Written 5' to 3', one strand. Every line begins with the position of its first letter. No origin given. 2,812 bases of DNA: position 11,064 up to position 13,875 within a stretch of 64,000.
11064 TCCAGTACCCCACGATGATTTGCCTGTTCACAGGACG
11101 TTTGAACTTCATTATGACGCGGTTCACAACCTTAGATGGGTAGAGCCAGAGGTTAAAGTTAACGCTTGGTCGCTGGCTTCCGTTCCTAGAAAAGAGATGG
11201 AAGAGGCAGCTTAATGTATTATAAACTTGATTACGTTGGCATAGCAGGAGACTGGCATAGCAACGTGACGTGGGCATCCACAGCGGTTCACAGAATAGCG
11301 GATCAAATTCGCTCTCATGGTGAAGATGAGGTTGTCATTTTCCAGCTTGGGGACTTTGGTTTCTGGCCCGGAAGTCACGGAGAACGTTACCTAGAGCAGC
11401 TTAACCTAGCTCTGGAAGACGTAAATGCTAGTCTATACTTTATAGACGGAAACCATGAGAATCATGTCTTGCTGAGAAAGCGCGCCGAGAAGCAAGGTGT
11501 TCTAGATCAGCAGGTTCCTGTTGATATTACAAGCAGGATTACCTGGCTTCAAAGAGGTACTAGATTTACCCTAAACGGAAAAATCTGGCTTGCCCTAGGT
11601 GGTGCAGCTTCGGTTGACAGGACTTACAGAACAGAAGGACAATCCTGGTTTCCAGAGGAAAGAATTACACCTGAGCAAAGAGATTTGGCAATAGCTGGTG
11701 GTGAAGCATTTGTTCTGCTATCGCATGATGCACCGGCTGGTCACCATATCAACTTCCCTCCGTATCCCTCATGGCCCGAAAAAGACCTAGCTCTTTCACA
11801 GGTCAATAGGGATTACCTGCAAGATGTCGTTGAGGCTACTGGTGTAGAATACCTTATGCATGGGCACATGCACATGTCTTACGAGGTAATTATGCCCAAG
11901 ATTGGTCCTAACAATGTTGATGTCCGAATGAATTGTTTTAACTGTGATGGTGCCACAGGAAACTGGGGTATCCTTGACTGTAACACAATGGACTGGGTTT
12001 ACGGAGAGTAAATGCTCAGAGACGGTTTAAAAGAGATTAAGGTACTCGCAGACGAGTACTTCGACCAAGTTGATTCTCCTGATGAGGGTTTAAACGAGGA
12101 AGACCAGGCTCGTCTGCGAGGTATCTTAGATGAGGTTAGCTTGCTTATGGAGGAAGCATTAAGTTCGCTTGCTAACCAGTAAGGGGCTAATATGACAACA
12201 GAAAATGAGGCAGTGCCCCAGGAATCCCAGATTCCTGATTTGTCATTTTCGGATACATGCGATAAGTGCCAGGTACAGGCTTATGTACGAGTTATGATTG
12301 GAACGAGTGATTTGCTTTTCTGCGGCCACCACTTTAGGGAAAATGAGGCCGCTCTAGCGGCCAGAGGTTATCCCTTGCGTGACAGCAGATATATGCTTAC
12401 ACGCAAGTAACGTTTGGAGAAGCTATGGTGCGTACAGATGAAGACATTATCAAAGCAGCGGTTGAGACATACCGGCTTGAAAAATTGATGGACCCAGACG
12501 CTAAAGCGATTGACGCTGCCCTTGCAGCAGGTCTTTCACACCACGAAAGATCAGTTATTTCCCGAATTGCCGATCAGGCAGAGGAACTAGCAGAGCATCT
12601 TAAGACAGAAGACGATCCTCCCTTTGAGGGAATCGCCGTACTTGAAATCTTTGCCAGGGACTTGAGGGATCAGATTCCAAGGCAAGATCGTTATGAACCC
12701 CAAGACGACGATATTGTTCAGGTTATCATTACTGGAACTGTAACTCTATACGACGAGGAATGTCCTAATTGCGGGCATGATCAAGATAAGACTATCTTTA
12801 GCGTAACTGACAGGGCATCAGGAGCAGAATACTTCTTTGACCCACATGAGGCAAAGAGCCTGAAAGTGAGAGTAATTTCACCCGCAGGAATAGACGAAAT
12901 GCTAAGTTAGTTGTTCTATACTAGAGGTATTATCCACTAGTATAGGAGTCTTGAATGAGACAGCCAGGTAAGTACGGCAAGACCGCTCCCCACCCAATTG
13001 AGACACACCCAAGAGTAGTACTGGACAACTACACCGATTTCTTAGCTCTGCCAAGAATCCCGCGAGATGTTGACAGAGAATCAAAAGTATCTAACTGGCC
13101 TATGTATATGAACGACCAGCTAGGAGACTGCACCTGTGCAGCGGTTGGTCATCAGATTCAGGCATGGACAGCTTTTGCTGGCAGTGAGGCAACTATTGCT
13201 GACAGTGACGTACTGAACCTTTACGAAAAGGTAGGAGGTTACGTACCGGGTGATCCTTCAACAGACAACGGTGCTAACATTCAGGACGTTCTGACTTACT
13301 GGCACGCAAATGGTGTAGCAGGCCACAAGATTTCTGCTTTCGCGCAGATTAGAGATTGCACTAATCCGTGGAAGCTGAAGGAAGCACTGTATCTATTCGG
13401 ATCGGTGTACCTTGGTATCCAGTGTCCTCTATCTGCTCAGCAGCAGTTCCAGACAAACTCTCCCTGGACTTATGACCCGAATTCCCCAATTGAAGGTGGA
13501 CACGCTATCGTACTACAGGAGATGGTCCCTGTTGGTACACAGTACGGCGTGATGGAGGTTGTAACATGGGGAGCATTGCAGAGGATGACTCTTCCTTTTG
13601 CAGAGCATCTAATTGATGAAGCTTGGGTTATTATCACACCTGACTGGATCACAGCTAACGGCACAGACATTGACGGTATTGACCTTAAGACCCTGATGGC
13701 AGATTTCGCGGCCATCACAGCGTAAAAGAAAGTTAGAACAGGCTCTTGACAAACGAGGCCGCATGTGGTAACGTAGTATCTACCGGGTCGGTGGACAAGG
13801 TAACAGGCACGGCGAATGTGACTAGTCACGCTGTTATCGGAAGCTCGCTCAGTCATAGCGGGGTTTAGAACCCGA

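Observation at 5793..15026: RNA-repair-like enzyme set next to the tRNA/Y-RNA island: minimal RNA ligase plus two calcineurin-type phosphoesterases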

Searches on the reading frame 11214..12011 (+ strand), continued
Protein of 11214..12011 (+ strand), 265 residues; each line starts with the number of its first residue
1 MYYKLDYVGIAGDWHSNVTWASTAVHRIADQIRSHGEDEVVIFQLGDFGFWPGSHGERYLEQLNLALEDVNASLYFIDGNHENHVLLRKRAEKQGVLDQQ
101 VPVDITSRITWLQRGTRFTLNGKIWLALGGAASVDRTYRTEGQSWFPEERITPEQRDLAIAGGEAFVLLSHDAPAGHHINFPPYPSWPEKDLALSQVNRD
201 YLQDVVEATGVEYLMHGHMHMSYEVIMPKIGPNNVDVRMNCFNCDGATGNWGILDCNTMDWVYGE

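Call 104: search_protein_families(library=pfam, proteins=[L292:9998-10681:+, L292:11112-11657:+, L292:11651-12880:+, L292:16834-17268:+, L302:9060-10001:+, L262:6734-7666:+, L307:17600-18685:+, L312:12145-13272:+], max_evalue=0.001)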
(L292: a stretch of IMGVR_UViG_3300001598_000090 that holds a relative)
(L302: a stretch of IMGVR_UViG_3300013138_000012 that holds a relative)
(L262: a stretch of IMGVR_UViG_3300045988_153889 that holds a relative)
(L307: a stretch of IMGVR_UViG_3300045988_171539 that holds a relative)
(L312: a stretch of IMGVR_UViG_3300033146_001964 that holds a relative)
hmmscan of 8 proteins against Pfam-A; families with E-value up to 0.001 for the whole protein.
L292:9998-10681:+ (227 aa): 0 families

L292:11112-11657:+ (181 aa): 2 families
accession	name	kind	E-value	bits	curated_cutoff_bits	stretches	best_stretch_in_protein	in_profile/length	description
PF12850.12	Metallophos_2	-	2.6e-07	31.2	27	1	2-144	3-120/154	Calcineurin-like phosphoesterase superfamily domain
PF00149.33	Metallophos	-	2.2e-05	25.4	21.5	1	2-118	3-102/191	Calcineurin-like phosphoesterase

L292:11651-12880:+ (409 aa): 2 families
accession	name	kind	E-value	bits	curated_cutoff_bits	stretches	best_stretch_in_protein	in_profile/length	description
PF21189.3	PHA02142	-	2.6e-16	60.3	27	1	10-74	1-64/92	PHA02142 OB-fold domain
PF09414.15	RNA_ligase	-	1.9e-15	57.9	27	1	223-397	2-169/171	RNA ligase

L292:16834-17268:+ (144 aa): 6 families
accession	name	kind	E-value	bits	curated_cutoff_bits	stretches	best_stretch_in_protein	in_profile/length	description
PF13671.12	AAA_33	-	6.2e-24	85.4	27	1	2-132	1-143/143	AAA domain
PF08433.16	KTI12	-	2e-12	47.7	22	1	1-138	1-146/271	Chromatin associated protein KTI12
PF13238.12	AAA_18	-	7.6e-05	23.6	29.4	1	5-115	3-113/128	AAA domain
PF06414.18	Zeta_toxin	-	0.00015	21.7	22.3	1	2-130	18-167/199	Zeta toxin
PF01583.26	APS_kinase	-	0.00072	20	21.1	1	5-110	7-118/152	Adenylylsulphate kinase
PF18748.7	HMUDK_HMUD1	-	0.00095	19.2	27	0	93-130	127-166/196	5-hmdU DNA kinase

L302:9060-10001:+ (313 aa): 2 families
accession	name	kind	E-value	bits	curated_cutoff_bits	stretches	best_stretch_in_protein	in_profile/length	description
PF09414.15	RNA_ligase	-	2.3e-15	57.6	27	1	33-193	2-161/171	RNA ligase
PF18043.6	T4_Rnl2_C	-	1.6e-07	32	27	1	233-296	10-72/82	T4 RNA ligase 2 C-terminal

L262:6734-7666:+ (310 aa): 1 family
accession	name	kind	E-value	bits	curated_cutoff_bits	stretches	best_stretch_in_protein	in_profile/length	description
PF09414.15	RNA_ligase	-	5.2e-26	92.2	27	1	27-185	1-162/171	RNA ligase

L307:17600-18685:+ (361 aa): 2 families
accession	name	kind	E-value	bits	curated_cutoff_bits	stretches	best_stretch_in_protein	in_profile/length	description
PF21189.3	PHA02142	-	8.4e-32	109.9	27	1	4-87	1-92/92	PHA02142 OB-fold domain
PF09414.15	RNA_ligase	-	2.8e-24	86.6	27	1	184-351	2-171/171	RNA ligase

L312:12145-13272:+ (375 aa): 2 families
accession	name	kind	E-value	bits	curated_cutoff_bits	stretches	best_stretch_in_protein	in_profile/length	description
PF09414.15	RNA_ligase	-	9.6e-19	68.6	27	1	159-356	3-171/171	RNA ligase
PF21189.3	PHA02142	-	7.3e-10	39.6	27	1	7-95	2-92/92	PHA02142 OB-fold domain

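Call 105: find_encoding_contigs(protein=P0244, flank=10000, max_places=1)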
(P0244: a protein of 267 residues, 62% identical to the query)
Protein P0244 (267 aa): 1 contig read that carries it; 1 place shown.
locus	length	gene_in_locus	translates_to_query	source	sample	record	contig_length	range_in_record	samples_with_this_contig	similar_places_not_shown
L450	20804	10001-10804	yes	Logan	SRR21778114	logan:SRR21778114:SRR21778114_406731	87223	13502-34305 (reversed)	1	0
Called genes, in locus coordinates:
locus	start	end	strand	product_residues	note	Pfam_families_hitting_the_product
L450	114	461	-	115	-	-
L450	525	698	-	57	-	-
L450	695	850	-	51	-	-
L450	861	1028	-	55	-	-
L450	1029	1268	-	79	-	-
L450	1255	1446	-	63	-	-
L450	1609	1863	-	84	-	-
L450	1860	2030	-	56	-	-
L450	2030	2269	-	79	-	-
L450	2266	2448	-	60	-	-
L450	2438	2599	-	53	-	-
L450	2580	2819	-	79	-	-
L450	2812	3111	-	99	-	-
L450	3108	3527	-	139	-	PF01844:HNH, PF14279:HNH_5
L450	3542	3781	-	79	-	-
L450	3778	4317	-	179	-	PF26948:DUF8296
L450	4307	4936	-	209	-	PF09414:RNA_ligase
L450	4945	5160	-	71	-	-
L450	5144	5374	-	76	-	-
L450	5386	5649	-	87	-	-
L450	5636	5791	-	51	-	-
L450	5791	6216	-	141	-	PF26948:DUF8296 (weak)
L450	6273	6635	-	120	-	-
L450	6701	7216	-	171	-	-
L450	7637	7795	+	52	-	-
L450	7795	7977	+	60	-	-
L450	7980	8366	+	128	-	-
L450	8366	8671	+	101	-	-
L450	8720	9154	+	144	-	-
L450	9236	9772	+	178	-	-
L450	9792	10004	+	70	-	-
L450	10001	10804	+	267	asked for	PF00149:Metallophos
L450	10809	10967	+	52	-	-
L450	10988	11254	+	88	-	PF24254:DUF7455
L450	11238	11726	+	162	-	-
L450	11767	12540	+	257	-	-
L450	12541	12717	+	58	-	-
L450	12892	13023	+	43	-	-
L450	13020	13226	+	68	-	-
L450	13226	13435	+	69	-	PF09723:Zn_ribbon_8 (weak)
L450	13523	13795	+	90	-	-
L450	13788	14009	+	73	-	-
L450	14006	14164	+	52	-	-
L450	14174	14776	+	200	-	PF00149:Metallophos (faint), PF12850:Metallophos_2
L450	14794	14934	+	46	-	-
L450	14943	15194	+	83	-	-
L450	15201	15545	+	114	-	-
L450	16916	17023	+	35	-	-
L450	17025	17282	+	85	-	-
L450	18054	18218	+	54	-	-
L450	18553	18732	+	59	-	-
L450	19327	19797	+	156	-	PF18143:HAD_SAK_2 (weak)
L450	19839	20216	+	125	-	-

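Call 106: find_encoding_contigs(protein=P0249, flank=10000, max_places=1)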
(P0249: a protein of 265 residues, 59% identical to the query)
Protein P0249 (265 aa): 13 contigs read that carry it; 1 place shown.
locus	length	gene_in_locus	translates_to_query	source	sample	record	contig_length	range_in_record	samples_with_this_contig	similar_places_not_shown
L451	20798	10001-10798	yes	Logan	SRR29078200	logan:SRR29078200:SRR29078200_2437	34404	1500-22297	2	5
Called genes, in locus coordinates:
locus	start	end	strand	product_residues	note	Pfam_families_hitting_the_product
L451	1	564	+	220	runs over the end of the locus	-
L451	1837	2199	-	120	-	-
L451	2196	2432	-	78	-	-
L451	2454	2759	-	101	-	-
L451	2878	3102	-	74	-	-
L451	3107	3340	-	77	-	-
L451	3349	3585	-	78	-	-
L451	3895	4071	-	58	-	-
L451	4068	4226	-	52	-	-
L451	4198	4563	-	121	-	-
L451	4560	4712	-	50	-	-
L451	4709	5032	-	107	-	-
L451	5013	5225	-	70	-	-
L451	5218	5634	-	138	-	-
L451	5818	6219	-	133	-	-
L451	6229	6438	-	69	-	-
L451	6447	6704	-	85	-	-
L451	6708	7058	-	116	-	-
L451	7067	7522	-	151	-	PF26948:DUF8296 (weak)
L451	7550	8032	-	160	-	-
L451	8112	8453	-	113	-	PF19698:DUF6197 (weak)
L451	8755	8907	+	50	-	-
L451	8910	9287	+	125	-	-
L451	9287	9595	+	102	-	-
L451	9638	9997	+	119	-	-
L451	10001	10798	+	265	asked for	PF00149:Metallophos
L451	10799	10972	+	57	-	-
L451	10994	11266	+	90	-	PF24254:DUF7455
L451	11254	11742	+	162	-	-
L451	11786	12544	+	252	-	-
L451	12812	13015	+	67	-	-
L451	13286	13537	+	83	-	-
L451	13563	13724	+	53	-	-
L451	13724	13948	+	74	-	-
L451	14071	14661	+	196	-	PF00149:Metallophos (weak), PF12850:Metallophos_2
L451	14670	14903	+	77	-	-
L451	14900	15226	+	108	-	-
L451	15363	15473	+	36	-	-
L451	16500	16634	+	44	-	-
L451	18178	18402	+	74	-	-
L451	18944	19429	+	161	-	PF18143:HAD_SAK_2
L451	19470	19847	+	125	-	-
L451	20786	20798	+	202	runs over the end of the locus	-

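Call 108: search_protein_families(library=pfam, proteins=[L451:18944-19429:+, L450:19327-19797:+], max_evalue=10)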
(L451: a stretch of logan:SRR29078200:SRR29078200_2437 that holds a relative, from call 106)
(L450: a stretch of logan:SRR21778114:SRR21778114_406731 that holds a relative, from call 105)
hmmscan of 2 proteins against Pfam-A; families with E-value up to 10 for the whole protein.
L451:18944-19429:+ (161 aa): 1 family
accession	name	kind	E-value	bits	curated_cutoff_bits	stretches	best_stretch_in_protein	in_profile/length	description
PF18143.6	HAD_SAK_2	-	1.7e-08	35.4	27.5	1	5-151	2-139/139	HAD domain in Swiss Army Knife RNA repair proteins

L450:19327-19797:+ (156 aa): 2 families
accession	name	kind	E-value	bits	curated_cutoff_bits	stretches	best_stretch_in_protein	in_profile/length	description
PF18143.6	HAD_SAK_2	-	6.6e-06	27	27.5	1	4-145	2-138/139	HAD domain in Swiss Army Knife RNA repair proteins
PF08618.15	Opi1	-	0.093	12.4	29.7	1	46-74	215-243/420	Transcription factor Opi1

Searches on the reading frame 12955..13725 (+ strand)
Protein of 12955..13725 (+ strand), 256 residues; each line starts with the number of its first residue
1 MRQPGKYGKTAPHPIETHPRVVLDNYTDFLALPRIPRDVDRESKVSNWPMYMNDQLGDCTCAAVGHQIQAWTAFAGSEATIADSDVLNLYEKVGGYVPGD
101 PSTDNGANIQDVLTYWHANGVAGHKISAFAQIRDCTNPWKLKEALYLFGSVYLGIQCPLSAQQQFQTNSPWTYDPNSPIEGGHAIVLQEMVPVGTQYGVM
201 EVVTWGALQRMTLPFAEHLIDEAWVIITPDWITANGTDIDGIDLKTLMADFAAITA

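Call 4: search_protein_families(library=pfam, proteins=[window:12955-13725:+], max_evalue=0.01)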
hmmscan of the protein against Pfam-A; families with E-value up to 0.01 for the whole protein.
window:12955-13725:+ (256 aa): 0 families

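Call 5: search_protein_families(library=phrogs, proteins=[window:12955-13725:+], max_evalue=0.001)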
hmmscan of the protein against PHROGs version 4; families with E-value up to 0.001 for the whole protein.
window:12955-13725:+ (256 aa): 1 family
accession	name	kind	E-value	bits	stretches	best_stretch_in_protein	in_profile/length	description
phrog_19005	-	unknown function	2.9e-39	135.6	1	12-254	7-255/260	-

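Call 24: search_protein_families(library=ncbifam, proteins=[window:12955-13725:+], max_evalue=0.01)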
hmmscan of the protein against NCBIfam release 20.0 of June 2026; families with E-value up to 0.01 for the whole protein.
window:12955-13725:+ (256 aa): 0 families
